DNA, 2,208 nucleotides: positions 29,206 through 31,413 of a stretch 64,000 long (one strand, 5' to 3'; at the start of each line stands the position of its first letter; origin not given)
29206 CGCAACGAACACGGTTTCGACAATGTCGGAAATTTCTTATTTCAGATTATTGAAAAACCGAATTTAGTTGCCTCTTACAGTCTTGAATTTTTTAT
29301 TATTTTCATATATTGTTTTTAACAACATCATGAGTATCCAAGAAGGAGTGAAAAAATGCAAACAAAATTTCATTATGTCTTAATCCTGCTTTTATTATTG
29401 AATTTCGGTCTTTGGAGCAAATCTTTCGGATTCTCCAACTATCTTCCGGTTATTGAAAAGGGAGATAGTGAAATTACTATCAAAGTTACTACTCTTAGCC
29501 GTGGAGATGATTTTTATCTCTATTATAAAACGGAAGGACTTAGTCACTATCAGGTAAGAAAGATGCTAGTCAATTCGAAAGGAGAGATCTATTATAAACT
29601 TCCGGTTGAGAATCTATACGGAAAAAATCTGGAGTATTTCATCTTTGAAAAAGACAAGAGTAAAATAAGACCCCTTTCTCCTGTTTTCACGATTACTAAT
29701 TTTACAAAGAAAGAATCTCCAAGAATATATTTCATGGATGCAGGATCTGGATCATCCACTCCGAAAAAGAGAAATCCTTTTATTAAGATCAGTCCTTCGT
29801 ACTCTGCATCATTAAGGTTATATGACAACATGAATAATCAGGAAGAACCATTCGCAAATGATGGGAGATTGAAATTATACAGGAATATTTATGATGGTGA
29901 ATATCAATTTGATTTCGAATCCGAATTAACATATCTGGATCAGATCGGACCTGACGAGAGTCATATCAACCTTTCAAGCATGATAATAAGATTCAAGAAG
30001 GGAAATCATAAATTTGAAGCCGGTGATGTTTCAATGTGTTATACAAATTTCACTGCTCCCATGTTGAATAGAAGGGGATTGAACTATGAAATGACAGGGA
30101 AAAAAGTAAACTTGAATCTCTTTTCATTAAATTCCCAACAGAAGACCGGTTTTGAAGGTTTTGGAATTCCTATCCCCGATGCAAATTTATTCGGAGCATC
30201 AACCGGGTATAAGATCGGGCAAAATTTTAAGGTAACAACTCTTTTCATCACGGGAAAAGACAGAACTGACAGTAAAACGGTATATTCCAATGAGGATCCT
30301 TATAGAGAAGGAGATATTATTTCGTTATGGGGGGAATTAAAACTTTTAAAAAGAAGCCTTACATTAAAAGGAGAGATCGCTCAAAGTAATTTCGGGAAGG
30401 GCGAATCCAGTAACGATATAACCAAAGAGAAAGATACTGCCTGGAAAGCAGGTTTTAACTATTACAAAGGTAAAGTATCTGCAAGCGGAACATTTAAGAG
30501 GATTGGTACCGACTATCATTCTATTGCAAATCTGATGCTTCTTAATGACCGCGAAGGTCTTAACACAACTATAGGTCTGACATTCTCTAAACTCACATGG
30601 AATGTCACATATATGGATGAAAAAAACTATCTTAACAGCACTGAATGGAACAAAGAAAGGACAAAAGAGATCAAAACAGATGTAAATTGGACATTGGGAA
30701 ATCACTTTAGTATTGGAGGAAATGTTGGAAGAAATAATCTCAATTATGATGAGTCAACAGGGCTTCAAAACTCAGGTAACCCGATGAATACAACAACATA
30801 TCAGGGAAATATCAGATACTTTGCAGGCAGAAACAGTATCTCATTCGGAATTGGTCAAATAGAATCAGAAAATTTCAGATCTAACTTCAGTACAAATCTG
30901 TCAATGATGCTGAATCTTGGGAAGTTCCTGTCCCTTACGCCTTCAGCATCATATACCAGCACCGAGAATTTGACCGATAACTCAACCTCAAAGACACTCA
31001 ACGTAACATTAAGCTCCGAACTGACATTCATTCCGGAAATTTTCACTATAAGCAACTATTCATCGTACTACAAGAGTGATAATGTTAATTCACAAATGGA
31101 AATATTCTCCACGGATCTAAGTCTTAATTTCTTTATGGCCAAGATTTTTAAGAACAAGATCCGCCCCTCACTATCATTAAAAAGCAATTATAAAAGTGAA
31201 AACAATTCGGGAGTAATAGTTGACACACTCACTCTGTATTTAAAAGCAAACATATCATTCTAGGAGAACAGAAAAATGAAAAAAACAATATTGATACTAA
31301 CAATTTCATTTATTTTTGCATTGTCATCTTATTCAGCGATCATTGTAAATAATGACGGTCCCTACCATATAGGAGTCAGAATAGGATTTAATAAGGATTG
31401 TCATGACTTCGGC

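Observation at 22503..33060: ECF sigma / anti-sigma / exported TPR-CHAT protease / PKD-barrel-PKD module: an envelope system with no characterised counterpart known to me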

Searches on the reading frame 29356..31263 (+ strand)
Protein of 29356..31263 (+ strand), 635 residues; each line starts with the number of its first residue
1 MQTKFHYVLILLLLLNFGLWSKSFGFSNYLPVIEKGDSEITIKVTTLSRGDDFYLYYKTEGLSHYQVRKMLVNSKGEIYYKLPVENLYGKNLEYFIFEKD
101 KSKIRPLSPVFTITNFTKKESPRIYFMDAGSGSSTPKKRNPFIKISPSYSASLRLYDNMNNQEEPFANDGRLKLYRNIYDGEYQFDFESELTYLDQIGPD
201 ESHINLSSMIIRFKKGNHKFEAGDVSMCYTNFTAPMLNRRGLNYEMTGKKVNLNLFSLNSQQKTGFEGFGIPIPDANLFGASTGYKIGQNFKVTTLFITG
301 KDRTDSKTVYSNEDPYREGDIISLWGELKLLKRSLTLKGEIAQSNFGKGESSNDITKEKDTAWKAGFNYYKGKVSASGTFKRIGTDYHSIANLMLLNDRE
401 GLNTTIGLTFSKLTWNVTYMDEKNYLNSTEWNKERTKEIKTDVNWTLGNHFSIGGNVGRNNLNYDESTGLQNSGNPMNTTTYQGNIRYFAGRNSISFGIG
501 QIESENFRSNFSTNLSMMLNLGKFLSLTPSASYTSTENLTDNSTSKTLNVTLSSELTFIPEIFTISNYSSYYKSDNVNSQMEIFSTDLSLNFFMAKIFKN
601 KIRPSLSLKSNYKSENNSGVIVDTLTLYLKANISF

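Call 4: search_protein_families(library=pfam, proteins=[window:29356-31263:+], max_evalue=0.01)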
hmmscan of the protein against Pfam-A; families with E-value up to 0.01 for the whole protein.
window:29356-31263:+ (635 aa): 0 families

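Call 5: search_protein_families(library=ncbifam, proteins=[window:29356-31263:+], max_evalue=0.01)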
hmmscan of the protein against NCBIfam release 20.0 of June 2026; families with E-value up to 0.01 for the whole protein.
window:29356-31263:+ (635 aa): 0 families

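Call 6: find_encoding_contigs(protein=window:29356-31263:+, flank=10000, max_places=6)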
Protein window:29356-31263:+ (635 aa): 2 contigs read that carry it; 2 places shown.
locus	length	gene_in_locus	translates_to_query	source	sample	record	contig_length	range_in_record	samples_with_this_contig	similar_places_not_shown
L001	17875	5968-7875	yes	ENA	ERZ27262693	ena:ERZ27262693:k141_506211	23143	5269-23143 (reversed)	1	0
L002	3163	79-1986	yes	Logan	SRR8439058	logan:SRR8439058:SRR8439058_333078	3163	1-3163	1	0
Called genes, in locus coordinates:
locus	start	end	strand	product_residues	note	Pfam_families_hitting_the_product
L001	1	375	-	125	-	?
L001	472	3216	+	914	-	PF13424:TPR_12 (weak), PF12770:CHAT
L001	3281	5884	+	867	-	PF00801:PKD, PF18911:PKD_4, PF06832:BiPBP_C (faint), PF00801:PKD (weak), PF18911:PKD_4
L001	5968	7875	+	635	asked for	-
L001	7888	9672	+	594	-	PF00801:PKD, PF18911:PKD_4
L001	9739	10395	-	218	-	PF10670:DUF4198 (weak)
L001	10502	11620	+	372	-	-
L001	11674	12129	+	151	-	PF26390:MamS_MamX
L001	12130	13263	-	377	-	PF04055:Radical_SAM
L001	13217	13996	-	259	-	PF00588:SpoU_methylase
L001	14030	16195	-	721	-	PF23139:OB_YrrC, PF14490:HHH_RecD2, PF05970:PIF1, PF09848:SLFN-g3_helicase (weak), PF13245:AAA_19, PF13604:AAA_30, PF18335:SH3_13, PF13538:UvrD_C_2, +6 more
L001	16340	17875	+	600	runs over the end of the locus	PF01807:Zn_ribbon_DnaG, PF08275:DNAG_N, PF01751:Toprim, PF13155:Toprim_2, PF13662:Toprim_4, PF10410:DnaB_bind (weak)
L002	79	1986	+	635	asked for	-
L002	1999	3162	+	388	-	?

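Call 8: find_homologous_proteins(query=window:29356-31263:+, max_evalue=0.001)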
Query window:29356-31263:+ (635 aa): 139 proteins with E <= 0.001 among 7418 candidates; the best 120 are listed.
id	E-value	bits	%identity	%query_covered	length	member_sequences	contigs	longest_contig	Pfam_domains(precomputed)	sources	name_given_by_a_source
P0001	0.0e+0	1415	100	100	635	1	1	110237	-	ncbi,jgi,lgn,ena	-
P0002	0.0e+0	1064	74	100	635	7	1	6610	-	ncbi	-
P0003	0.0e+0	1037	72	97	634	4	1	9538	-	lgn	-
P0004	0.0e+0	1033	72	100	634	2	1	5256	-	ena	-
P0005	0.0e+0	1032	71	100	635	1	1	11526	-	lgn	-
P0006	0.0e+0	1015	71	97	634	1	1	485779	-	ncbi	-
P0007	2.3e-293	993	69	100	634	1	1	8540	-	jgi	-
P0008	5.1e-293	992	70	100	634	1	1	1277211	-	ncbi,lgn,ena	-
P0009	3.5e-283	959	66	100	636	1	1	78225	-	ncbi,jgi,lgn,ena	-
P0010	5.5e-261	886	63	99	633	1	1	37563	-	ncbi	-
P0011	5.3e-210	717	53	100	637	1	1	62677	-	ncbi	ncbi:MAG: hypothetical protein ABFR75_04200 [Acidobacteriota bacterium]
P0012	6.4e-209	714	53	99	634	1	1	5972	-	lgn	-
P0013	1.2e-206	706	52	100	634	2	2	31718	-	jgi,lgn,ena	-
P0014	9.3e-206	703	52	100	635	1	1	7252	-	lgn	-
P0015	4.6e-203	695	52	96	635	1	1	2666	-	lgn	-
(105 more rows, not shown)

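Call 11: find_related_loci(query=A1, collection=genome_contigs, flank=10000)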
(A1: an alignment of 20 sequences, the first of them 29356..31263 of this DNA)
Query A1 (635 aa) in genome_contigs; peptide patterns used: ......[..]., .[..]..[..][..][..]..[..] (x = any residue, [..] = any of these).
80 stretches matched a pattern; 36 encode a relative of the query (tblastn E <= 1e-3); 35 distinct loci.
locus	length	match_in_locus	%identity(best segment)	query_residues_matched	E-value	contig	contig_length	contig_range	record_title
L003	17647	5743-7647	74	1-635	0e+0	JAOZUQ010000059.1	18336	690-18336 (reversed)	MAG: Candidatus Aminicenantes bacterium isolate GMC8.metabat2.13 GMC8_2092_length_18336_cov_11.639681, whole genome shot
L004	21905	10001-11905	73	1-635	0e+0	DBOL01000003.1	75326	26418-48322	MAG TPA_asm: Candidatus Aminicenantes bacterium UBA647 UBA647_contig_689, whole genome shotgun sequence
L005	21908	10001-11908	66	1-635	0e+0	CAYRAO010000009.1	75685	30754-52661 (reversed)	MAG TPA_asm: uncultured Clostridia bacterium isolate binchicken_co67_37 genome assembly, contig: NODE_234_length_75685_c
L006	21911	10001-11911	53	1-635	0e+0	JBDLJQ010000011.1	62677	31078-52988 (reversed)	MAG: Acidobacteriota bacterium isolate MAG103 MAG103_11, whole genome shotgun sequence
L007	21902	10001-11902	70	1-635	0e+0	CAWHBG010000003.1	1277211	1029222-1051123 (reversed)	MAG: Candidatus Aminicenantes bacterium isolate MFD03804.bin.1.187 genome assembly, contig: contig_6312, whole genome sh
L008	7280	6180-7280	78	1-367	0e+0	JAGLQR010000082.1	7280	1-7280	MAG: Candidatus Aminicenantes bacterium isolate RS_8_64 ROV157_8.bin.64.fa_82, whole genome shotgun sequence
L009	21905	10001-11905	45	7-635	4e-176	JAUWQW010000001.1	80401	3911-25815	MAG: Candidatus Aminicenantes bacterium isolate CSMAG_2512 CSMAG_2512_k141_705281_length_80401_cov_13.3705, whole genome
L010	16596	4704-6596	46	9-635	6e-176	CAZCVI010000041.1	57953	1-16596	MAG TPA_asm: uncultured Clostridia bacterium isolate binchicken_co113_160 genome assembly, contig: NODE_577_length_57953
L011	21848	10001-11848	71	19-635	0e+0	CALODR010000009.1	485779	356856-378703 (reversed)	MAG: uncultured bacterium isolate HOU_bin.0035 genome assembly, contig: contig_17881, whole genome shotgun sequence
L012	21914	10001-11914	45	1-635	3e-174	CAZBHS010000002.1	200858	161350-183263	MAG TPA_asm: uncultured Clostridia bacterium isolate binchicken_co42_202 genome assembly, contig: NODE_4_length_200858_c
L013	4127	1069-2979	43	1-635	2e-180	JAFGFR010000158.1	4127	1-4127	MAG: Victivallales bacterium isolate Zod_Metabat.1329 k87_7207702, whole genome shotgun sequence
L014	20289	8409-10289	44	5-635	4e-173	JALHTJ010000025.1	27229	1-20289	MAG: Candidatus Aminicenantes bacterium isolate PFL21 seq_163261, whole genome shotgun sequence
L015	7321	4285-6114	46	27-635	7e-174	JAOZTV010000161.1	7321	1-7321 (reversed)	MAG: Candidatus Aminicenantes bacterium isolate GMC8.concoct.14 GMC8_11940_length_7321_cov_9.164602, whole genome shotgu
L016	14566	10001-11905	45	8-635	3e-171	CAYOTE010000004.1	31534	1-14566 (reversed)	MAG TPA_asm: uncultured Clostridia bacterium isolate binchicken_co67_102 genome assembly, contig: NODE_1340_length_31534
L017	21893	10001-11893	42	7-635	6e-167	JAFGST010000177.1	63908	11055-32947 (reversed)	MAG: Candidatus Aminicenantes bacterium isolate Zod_Metabat.920 k87_9434793, whole genome shotgun sequence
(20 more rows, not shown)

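Call 25: predict_structure(alignment_id=A1)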
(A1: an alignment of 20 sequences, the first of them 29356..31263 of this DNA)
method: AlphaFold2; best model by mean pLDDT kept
length: 635 residues; sequences in the alignment: 20
mean_pLDDT: 71.1   pTM: 0.54
mean pLDDT of the five models: 71.1, 70.0, 61.9, 61.3, 60.2
residues with pLDDT >= 90: 85; 70-90: 294; 50-70: 167; < 50: 89
segments of 3 or more residues with pLDDT < 50: 17-28, 120-140, 227-238, 259-274, 304-312, 389-397, 427-432
pLDDT, mean of each block of 10 residues (from residue 1): 75 57 33 77 68 82 79 78 77 78 59 66 31 33 65 75 59 61 67 61 61 76 56 45 65 60 35 53 76 78 46 61 83 87 74 73 86 90 61 51 88 89 60 71 87 90 66 70 91 91 78 91 87 83 83 81 84 82 88 75 79 85 83 71
secondary structure, 60 per line:
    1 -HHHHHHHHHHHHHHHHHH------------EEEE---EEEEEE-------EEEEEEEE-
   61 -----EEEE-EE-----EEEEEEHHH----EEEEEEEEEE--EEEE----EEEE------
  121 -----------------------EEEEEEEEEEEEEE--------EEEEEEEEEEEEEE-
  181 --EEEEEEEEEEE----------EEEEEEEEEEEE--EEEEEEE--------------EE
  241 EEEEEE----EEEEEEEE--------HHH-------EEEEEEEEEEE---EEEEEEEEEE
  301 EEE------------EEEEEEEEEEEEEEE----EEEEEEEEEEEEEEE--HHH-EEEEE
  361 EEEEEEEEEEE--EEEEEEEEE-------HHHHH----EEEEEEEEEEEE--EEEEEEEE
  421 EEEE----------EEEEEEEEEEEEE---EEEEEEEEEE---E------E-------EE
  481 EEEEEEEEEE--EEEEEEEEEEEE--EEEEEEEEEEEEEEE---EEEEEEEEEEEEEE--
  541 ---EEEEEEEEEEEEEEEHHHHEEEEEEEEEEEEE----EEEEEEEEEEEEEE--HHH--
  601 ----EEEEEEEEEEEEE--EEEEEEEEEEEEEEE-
elements in order: H2-19 E32-35 E39-44 E52-59 E66-69 E78-83 E91-100 E103-106 E111-114 E144-157 E166-179 E183-193 E204-215 E218-224 E239-246 E251-258 E277-287 E291-303 E316-330 E335-349 E356-371 E374-382 H390-394 E399-410 E413-424 E435-447 E451-460 E479-490 E493-504 E507-521 E525-538 E544-558 H559-562 E563-575 E580-593 E605-617 E620-634

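Call 29: fold_search(model_id=the predicted structure, library=pdb)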
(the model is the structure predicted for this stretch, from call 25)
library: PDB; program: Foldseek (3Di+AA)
matches with E <= 10: 1122; with E <= 0.001: 316
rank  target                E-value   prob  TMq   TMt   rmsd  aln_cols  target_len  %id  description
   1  6r2q_B                2.4e-08  1.00  0.44  0.43  12.8       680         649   10  Structure of the Mtr complex (released 2020-04-22)
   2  2vqi_A                2.8e-08  1.00  0.30  0.37  13.4       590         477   10  Structure of the P pilus usher (PapC) translocation pore (released 2008-05-27)
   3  7zgx_A                6.2e-08  1.00  0.32  0.22  26.0       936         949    8  S-layer Deinoxanthin Binding Complex, C1 symmetry (released 2022-07-13)
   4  8agd_A                6.5e-08  1.00  0.32  0.21  25.9       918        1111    8  Full SDBC and SOD assembly (released 2023-04-12)
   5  9ex3_A                1.8e-07  1.00  0.34  0.32  25.8       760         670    9  Ferric-mycobactin receptor (FemA) in complex with dihydroaeruginoic acid (released 2025-02-26)
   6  8ae1_A                3.0e-07  1.00  0.30  0.21  25.6       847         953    8  Structure of trimeric SlpA outer membrane protein (released 2022-11-30)
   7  2vqi_B                5.3e-07  1.00  0.30  0.37  11.9       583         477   10  Structure of the P pilus usher (PapC) translocation pore (released 2008-05-27)
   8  7lhg_C                8.7e-07  1.00  0.37  0.30  16.2       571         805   10  Cryo-EM structure of E. coli P pilus tip assembly intermediate PapC-PapD-PapK-PapG in the first conformation (released 2021-08-11)
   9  5ldv                  1.0e-06  1.00  0.23  0.32  17.8       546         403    9  Crystal Structures of MOMP from Campylobacter jejuni (released 2016-10-26)
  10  9c4o                  1.3e-06  1.00  0.32  0.31  13.6       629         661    8  Cryo-EM structure of PqqU with ligand PQQ (released 2024-06-19)
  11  8p97_A                1.4e-06  1.00  0.32  0.33  15.5       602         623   10  BtuB3G3 bound to cyanocobalamin with disordered EL8 (released 2023-08-16)
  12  3szv                  1.6e-06  1.00  0.24  0.34  12.3       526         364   10  Crystal structure of Pseudomonas aeruginosa OccK3 (OpdO) (released 2012-02-08)
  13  6cd2_C                2.4e-06  1.00  0.31  0.29  13.1       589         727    9  Crystal structure of the PapC usher bound to the chaperone-adhesin PapD-PapG (released 2018-10-03)
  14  3rfz_B                2.7e-06  1.00  0.25  0.21  23.5       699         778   10  Crystal structure of the FimD usher bound to its cognate FimC:FimH substrate (released 2011-06-01)
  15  1mal_A                3.3e-06  1.00  0.22  0.29  17.6       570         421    9  STRUCTURAL BASIS FOR SUGAR TRANSLOCATION THROUGH MALTOPORIN CHANNELS AT 3.1 ANGSTROMS RESOLUTION (released 1995-12-31)
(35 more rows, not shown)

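Call 77: search_protein_families(library=padloc, proteins=[window:29356-31263:+], max_evalue=0.01)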
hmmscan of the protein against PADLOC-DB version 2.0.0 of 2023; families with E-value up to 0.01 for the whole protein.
window:29356-31263:+ (635 aa): 0 families

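Call 91: search_protein_representatives(alignment_id=A1)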
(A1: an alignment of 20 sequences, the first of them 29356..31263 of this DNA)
Query: 20 sequences, 636 profile positions. Proteins with E-value up to 0.001 (for the whole library): 336; up to 1e-10: 187; up to 1e-30: 69. The best 150 are listed.
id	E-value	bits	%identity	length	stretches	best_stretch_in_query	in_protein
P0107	9.3e-287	969.2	-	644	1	8-636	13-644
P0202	2.0e-233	793.0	-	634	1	7-636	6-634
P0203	7.3e-228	774.6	-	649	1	1-634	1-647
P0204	5.6e-224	761.8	-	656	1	7-636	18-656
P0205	7.2e-224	761.5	-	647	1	6-636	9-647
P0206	4.7e-206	702.6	-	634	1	4-636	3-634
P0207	2.4e-193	660.6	-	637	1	5-636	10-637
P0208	1.0e-168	579.2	-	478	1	1-362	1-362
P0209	2.4e-154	531.7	-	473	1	167-636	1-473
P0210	4.1e-130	451.7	-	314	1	323-636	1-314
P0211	3.4e-110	385.9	-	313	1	231-439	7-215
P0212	5.7e-100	352.1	-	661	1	46-636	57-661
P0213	8.9e-88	311.8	-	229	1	1-225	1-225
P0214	2.6e-80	287.2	-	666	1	43-636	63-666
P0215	1.3e-78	281.6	-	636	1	23-636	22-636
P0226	1.7e-66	241.6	-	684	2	200-636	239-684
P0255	3.3e-41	158.0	-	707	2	148-636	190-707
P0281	4.7e-25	104.6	-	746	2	164-629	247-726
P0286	4.8e-24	101.3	-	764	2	156-428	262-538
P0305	4.7e-21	91.4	-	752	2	135-633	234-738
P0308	1.4e-20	89.8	-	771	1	205-617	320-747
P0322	1.5e-18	83.2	-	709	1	162-617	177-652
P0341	4.3e-16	75.0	-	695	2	302-616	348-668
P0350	3.6e-15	72.0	-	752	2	152-428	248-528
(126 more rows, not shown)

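Call 92: search_protein_families(library=pfam, proteins=[P0212, P0226, P0255, P0281, P0286, P0305, P0308, P0322, P0341, P0350], max_evalue=0.01)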
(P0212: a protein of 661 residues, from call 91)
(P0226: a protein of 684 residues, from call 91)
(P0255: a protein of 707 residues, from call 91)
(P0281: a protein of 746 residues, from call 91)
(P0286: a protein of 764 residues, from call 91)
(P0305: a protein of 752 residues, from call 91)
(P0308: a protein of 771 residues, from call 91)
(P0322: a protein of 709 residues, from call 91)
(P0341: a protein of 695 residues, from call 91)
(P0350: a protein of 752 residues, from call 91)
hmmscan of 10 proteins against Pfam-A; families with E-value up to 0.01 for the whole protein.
P0212 (661 aa): 0 families

P0226 (684 aa): 2 families
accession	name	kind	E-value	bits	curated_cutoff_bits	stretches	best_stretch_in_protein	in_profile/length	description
PF13609.12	Porin_4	-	0.00018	21.8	27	1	391-543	170-303/310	Gram-negative porin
PF21620.4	SlpA_C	-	0.00021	20.3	35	1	350-504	219-390/656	S-layer protein SlpA, beta-barrel domain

P0255 (707 aa): 0 families

P0281 (746 aa): 3 families
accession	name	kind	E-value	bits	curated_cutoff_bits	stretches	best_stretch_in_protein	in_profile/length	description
PF13205.12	Big_5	-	0.00056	21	23.6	1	119-214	1-104/105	Bacterial Ig-like domain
PF13609.12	Porin_4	-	0.0011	19.3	27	0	459-622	151-299/310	Gram-negative porin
PF19077.6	Big_13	-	0.0087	17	27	0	153-215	37-100/102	Bacterial Ig-like domain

P0286 (764 aa): 1 family
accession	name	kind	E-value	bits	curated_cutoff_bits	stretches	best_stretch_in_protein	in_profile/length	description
PF19077.6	Big_13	-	0.0087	17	27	0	176-238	35-100/102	Bacterial Ig-like domain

P0305 (752 aa): 1 family
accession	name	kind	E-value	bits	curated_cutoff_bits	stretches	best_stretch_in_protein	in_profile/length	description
PF13505.12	OMP_b-brl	-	0.00087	19.9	28.7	0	590-694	23-135/175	Outer membrane protein beta-barrel domain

P0308 (771 aa): 4 families
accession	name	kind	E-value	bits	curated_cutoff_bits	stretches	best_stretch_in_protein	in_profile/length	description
PF18911.6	PKD_4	-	9.1e-07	29.3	27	1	37-93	12-67/85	PKD domain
PF00801.26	PKD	-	2.3e-06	27.9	23.5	1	36-93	8-64/80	PKD domain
PF13609.12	Porin_4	-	0.00057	20.2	27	1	473-586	171-273/310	Gram-negative porin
PF17957.7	Big_7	-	0.008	17.2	24.1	0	39-92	12-70/70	Bacterial Ig domain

P0322 (709 aa): 2 families
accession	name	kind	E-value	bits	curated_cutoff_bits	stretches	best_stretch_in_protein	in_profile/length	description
PF13505.12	OMP_b-brl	-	0.00065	20.4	28.7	1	457-582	42-167/175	Outer membrane protein beta-barrel domain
PF11854.14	MtrB_PioB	-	0.0059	15.7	23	0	500-563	164-227/635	Putative outer membrane beta-barrel porin, MtrB/PioB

P0341 (695 aa): 0 families

P0350 (752 aa): 1 family
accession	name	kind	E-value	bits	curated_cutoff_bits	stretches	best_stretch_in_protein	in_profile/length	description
PF19077.6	Big_13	-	0.0079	17.1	27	0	168-220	37-92/102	Bacterial Ig-like domain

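Call 96: search_protein_families(library=pfam, proteins=[L009:17301-17780:-], max_evalue=0.01)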
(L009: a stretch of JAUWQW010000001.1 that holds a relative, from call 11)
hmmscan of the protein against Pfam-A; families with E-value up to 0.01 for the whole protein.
L009:17301-17780:- (159 aa): 0 families
